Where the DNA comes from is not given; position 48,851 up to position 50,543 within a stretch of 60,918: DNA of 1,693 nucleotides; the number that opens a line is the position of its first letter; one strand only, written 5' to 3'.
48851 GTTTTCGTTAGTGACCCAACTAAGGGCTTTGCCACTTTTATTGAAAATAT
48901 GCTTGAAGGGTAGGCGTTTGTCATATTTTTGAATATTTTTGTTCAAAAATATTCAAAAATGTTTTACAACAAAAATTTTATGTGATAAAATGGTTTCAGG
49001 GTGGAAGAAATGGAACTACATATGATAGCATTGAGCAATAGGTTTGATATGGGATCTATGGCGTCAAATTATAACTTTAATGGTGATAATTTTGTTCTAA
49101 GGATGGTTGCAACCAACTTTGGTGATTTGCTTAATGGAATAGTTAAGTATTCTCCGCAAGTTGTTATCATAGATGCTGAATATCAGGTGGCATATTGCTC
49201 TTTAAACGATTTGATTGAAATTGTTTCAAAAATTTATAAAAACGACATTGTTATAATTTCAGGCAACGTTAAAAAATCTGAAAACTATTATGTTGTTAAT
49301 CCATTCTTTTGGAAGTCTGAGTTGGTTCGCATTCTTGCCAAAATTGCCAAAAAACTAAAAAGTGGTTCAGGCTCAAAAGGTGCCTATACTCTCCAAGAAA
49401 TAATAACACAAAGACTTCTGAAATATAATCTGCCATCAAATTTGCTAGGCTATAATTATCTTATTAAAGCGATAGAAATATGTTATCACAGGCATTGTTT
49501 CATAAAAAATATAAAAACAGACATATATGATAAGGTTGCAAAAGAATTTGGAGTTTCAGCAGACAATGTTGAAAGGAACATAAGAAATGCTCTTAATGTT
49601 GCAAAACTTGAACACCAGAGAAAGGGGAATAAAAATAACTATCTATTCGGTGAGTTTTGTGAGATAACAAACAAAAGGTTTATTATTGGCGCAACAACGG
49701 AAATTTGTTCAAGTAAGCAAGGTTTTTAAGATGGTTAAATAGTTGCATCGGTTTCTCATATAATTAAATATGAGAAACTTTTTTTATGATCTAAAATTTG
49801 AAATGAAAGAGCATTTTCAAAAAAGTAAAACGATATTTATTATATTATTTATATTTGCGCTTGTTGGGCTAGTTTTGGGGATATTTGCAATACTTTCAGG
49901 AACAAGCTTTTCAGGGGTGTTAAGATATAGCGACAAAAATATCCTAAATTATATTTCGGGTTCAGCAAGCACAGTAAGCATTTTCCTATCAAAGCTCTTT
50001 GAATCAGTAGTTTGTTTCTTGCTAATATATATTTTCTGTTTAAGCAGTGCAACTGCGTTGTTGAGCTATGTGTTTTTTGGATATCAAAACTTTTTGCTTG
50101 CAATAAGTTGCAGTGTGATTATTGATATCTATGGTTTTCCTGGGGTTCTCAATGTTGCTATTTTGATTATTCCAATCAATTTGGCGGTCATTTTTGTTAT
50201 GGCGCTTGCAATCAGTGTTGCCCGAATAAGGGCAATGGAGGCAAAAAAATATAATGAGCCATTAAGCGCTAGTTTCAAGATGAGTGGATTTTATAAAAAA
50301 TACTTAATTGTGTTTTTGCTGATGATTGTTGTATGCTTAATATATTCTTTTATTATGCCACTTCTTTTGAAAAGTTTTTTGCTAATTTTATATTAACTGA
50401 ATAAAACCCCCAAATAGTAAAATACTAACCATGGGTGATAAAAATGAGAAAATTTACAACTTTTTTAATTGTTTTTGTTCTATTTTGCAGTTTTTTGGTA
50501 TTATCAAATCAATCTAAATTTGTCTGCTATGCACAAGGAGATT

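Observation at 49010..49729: Spo0A with an intact DNA-binding domain but a receiver domain lacking the acidic pocket and the conserved lysine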

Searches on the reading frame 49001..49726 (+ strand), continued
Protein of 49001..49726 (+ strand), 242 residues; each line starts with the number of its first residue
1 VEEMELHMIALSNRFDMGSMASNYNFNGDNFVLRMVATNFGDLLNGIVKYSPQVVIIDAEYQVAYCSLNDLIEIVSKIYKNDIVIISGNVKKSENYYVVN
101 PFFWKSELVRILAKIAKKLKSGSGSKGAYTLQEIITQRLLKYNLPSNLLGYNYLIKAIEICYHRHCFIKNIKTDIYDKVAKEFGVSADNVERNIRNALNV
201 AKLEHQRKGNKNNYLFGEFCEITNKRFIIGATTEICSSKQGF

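Call 55: find_encoding_contigs(protein=P0018, flank=10000, max_places=1)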
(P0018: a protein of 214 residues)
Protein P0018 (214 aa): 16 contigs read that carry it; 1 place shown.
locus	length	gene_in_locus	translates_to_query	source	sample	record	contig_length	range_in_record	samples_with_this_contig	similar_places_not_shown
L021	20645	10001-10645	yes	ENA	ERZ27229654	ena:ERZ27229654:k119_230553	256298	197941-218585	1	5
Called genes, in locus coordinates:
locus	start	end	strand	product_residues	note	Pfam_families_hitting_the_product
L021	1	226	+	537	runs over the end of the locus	PF03772:Competence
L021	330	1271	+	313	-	PF06144:DNA_pol3_delta (weak), PF21694:DNA_pol3_delta_C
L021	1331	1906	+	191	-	-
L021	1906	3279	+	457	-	PF04389:Peptidase_M28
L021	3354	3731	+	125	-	PF03780:Asp23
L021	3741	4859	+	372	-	-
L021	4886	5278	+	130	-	PF01029:NusB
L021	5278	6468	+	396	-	PF13742:tRNA_anti_2, PF01336:tRNA_anti-codon (faint), PF02601:Exonuc_VII_L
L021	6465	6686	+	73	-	PF02609:Exonuc_VII_S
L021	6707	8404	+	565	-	PF02463:SMC_N, PF13476:AAA_23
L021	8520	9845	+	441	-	PF05580:Peptidase_S55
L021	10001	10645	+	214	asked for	PF08769:Spo0A_C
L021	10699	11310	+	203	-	-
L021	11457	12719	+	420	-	PF00768:Peptidase_S11, PF00144:Beta-lactamase (faint), PF13354:Beta-lactamase2, PF07943:PBP5_C (weak)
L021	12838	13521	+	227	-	PF02163:Peptidase_M50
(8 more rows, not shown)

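Call 56: find_encoding_contigs(protein=P0153, flank=10000, max_places=1)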
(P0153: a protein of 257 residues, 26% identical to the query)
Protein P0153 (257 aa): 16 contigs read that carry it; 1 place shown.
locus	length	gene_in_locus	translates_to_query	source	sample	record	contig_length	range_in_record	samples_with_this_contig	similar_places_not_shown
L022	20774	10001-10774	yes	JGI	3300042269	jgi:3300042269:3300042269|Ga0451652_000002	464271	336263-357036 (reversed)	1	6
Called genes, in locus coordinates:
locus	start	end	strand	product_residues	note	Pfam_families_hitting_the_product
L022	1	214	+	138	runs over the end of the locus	PF03780:Asp23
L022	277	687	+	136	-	PF01029:NusB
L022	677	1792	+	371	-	PF13742:tRNA_anti_2, PF01336:tRNA_anti-codon, PF02601:Exonuc_VII_L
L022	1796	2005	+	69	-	PF02609:Exonuc_VII_S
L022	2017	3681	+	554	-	PF00587:tRNA-synt_2b, PF04073:tRNA_edit, PF03129:HGTP_anticodon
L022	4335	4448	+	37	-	-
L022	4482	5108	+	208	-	PF01595:CNNM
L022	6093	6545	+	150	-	PF01316:Arg_repressor, PF02863:Arg_repressor_C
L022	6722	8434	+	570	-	PF02463:SMC_N, PF13476:AAA_23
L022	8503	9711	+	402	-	PF13180:PDZ_2 (weak), PF05580:Peptidase_S55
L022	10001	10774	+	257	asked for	PF08769:Spo0A_C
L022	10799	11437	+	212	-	-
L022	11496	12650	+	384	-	PF01676:Metalloenzyme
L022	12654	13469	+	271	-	PF01048:PNP_UDP_1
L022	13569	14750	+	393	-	PF00768:Peptidase_S11, PF13354:Beta-lactamase2, PF07943:PBP5_C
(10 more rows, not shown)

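Call 91: find_encoding_contigs(protein=P0165, flank=5000, max_places=2)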
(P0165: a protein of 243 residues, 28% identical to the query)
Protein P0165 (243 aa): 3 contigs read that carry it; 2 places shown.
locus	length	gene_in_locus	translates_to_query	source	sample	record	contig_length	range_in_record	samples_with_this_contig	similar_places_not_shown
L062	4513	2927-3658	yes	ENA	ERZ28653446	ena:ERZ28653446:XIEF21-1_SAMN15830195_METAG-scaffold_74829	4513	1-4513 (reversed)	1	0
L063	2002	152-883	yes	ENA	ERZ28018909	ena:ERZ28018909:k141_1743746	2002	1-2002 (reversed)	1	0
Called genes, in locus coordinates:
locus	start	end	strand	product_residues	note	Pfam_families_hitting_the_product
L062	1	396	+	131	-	?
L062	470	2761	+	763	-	PF13567:DUF4131, PF03772:Competence, PF00753:Lactamase_B, PF23023:Anti-Pycsar_Apyc1 (weak)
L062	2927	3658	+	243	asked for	PF00072:Response_reg, PF08769:Spo0A_C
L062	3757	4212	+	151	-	PF01668:SmpB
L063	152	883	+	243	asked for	PF00072:Response_reg, PF08769:Spo0A_C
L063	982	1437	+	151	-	PF01668:SmpB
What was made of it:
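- P0165 sits in a different context, comEC-spo0A-smpB, in an unidentified organism (call 91).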

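Call 98: search_protein_families(library=pfam, alignment_id=A5, max_evalue=0.01)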
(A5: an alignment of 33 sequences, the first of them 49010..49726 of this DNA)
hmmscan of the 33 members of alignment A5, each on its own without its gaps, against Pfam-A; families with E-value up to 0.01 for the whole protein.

A. member 1, window:49010-49726:+ (239 aa): 1 family
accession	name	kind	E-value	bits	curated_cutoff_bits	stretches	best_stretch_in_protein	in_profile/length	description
PF08769.17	Spo0A_C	-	3.4e-15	56.3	25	1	132-225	1-97/104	Sporulation initiation factor Spo0A C terminal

B. families by the number of members that match (of 33 scanned): 7 families
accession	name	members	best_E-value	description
PF08769.17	Spo0A_C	33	4.2e-43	Sporulation initiation factor Spo0A C terminal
PF00072.30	Response_reg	11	7.2e-25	Response regulator receiver domain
PF13407.12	Peripla_BP_4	1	0.00031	Periplasmic binding protein domain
PF02310.24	B12-binding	1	0.00041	B12 binding domain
PF02887.21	PK_C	1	0.0017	Pyruvate kinase, alpha/beta domain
PF16765.10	Pim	1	0.0068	Pesticin immunity protein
PF07015.17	VirC1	1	0.0072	VirC1 protein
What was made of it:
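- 33 of 33 aligned proteins hit Spo0A_C but only 11 of 33 hit Response_reg, which equals the number of non-clade sequences (call 98).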

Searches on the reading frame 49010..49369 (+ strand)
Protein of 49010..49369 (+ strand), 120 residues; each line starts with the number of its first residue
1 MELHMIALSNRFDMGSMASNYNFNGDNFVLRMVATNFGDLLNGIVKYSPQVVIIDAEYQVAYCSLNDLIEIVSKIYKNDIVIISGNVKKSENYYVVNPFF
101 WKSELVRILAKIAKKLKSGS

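Call 76: predict_structure(alignment_id=A8)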
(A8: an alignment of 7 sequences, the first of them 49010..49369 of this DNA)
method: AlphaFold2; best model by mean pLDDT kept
length: 120 residues; sequences in the alignment: 7
mean_pLDDT: 83.8   pTM: 0.81
mean pLDDT of the five models: 83.8, 83.7, 83.1, 83.0, 82.1
residues with pLDDT >= 90: 47; 70-90: 53; 50-70: 18; < 50: 2
segments of 3 or more residues with pLDDT < 50: none
pLDDT, mean of each block of 10 residues (from residue 1): 89 62 71 90 94 83 80 90 85 90 91 81
secondary structure, 60 per line:
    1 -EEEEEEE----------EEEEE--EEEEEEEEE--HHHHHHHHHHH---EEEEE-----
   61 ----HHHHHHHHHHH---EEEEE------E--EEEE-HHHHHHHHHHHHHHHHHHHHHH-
elements in order: E2-8 E19-23 E26-34 H37-47 E51-55 H65-75 E79-83 E93-96 H98-119

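Call 79: fold_search(model_id=the predicted structure, library=pdb)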
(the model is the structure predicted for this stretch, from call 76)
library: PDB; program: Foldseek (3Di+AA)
matches with E <= 10: 1164; with E <= 0.001: 0
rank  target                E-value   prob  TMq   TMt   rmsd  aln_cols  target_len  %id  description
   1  1tu4_D                5.1e-03  0.99  0.53  0.42   5.6       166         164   10  Crystal Structure of Rab5-GDP Complex (released 2004-10-05)
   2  2wji_A                1.5e-02  0.99  0.57  0.46   5.3       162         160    8  Structure and function of the FeoB G-domain from Methanococcus jannaschii (released 2009-07-28)
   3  3nhm_A                1.5e-02  0.97  0.52  0.53   4.9       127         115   15  Crystal structure of a response regulator from Myxococcus xanthus (released 2010-07-21)
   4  3cu5_A                2.3e-02  0.96  0.55  0.54   6.0       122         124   11  Crystal structure of a two component transcriptional regulator AraC from Clostridium phytofermentans ISDg (released 2008-05-06)
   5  8fk2_A                2.6e-02  0.98  0.59  0.58   4.5       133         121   17  The N-terminal VicR from Streptococcus mutans (released 2023-10-25)
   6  3pgy_B                2.6e-02  0.96  0.43  0.15   4.8        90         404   14  Serine hydroxymethyltransferase from Staphylococcus aureus, S95P mutant. (released 2010-11-17)
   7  2efc_B                2.6e-02  0.87  0.46  0.36   5.7       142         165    9  Ara7-GDP/AtVps9a (released 2008-02-26)
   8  9axf_A                2.6e-02  0.82  0.40  0.24   4.7        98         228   13  Structure of human calcium-sensing receptor in complex with chimeric Gq (miniGisq) protein in detergent (released 2024-04-17)
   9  4m1t_B                2.8e-02  0.51  0.32  0.26   6.8       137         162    9  Crystal Structure of small molecule vinylsulfonamide 14 covalently bound to K-Ras G12C (released 2013-11-27)
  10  9cbp                  3.0e-02  0.93  0.48  0.09   5.2       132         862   13  Methionine synthase from Thermus thermophilus HB8, Homocysteine, Folate, and Cobalamin Domains, Pre-Catalytic State (Pre (released 2025-06-25)
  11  3pgy_D                3.2e-02  0.93  0.40  0.14   5.3        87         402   13  Serine hydroxymethyltransferase from Staphylococcus aureus, S95P mutant. (released 2010-11-17)
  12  6zl5                  3.2e-02  0.57  0.33  0.27   6.2       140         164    8  CRYSTAL STRUCTURE OF KRAS-G12D(C118S) IN COMPLEX WITH BI-2852 AND GDP (released 2020-08-19)
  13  4m1o_B                4.1e-02  0.63  0.41  0.33   8.0       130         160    8  Crystal Structure of small molecule vinylsulfonamide 7 covalently bound to K-Ras G12C (released 2013-11-27)
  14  3pgy_C                4.4e-02  0.91  0.40  0.14   5.1        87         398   13  Serine hydroxymethyltransferase from Staphylococcus aureus, S95P mutant. (released 2010-11-17)
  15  4lda_A                4.4e-02  0.75  0.44  0.42   6.7       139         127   14  Crystal structure of a CheY-like protein (tadZ) from Pseudomonas aeruginosa PAO1 at 2.70 A resolution (released 2013-07-24)
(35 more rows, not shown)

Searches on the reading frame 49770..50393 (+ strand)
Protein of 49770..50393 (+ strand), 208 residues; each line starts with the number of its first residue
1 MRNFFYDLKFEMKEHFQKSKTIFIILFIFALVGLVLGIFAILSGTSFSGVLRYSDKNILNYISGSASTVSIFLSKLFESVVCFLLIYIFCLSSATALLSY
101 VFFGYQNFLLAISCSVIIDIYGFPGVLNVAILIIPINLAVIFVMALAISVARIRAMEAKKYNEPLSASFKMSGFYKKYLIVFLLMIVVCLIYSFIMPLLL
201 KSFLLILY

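Call 3: search_protein_families(library=pfam, proteins=[window:49770-50393:+], max_evalue=10)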
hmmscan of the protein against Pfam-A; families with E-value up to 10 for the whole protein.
window:49770-50393:+ (208 aa): 1 family
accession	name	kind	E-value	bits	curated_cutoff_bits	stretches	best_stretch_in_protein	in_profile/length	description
PF00951.23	Arteri_Gl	-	0.0016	18.8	24.9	1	77-169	31-125/179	Arterivirus GL envelope glycoprotein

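Call 4: search_protein_families(library=ncbifam, proteins=[window:49770-50393:+], max_evalue=10)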
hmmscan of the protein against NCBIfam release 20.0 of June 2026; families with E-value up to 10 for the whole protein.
window:49770-50393:+ (208 aa): 1 family
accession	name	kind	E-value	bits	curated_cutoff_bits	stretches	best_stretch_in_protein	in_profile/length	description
TIGR02831.1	spo_II_M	equivalog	2.2e-08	34.2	100.2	1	12-201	3-199/200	stage II sporulation protein M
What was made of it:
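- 49770..50396 (+): Membrane protein, weakly SpoIIM-like; the conserved downstream neighbour. TIGR02831 at 34 bits (cutoff 100; call 4).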
